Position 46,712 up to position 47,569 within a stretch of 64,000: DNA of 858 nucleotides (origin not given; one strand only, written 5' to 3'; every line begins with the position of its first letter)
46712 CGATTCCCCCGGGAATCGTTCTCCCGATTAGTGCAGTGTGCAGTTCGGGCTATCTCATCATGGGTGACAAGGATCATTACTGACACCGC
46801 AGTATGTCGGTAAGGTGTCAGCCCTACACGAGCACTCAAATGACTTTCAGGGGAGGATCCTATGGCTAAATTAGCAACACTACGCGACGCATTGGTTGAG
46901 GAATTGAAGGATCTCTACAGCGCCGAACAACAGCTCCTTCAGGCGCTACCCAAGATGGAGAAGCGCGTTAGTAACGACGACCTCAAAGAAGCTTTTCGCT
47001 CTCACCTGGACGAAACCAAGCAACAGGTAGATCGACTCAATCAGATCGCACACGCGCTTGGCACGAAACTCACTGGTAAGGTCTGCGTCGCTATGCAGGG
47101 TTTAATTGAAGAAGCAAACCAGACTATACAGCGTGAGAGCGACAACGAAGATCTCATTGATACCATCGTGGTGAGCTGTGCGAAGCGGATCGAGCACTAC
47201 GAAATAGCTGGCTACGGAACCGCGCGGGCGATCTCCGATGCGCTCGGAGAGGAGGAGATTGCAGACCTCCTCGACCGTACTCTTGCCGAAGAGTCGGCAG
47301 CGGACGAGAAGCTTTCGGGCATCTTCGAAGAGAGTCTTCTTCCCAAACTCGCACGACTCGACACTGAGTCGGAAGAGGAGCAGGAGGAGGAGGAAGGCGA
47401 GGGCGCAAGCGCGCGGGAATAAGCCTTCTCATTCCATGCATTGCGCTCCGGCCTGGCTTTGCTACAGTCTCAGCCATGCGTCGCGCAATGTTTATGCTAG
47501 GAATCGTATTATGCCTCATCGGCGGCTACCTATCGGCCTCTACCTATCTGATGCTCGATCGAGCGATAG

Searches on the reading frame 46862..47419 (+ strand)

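Call 4: search_protein_families(library=pfam, proteins=[window:46862-47419:+], max_evalue=1)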
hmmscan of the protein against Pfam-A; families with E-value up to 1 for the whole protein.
window:46862-47419:+ (186 aa): 4 families
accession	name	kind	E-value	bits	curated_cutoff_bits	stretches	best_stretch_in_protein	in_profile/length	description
PF05974.18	DUF892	-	1.8e-49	168.3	23.7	1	6-159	1-154/159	Domain of unknown function (DUF892)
PF09537.16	DUF2383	-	0.0021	18.6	30.8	1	12-69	3-60/111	Domain of unknown function (DUF2383)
PF03981.17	Ubiq_cyt_C_chap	-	0.0047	17.4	21.5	1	79-151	39-111/140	Ubiquinol-cytochrome C chaperone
PF08747.16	BrxB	-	0.45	11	26.8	1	21-64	14-57/124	BREX protein BrxB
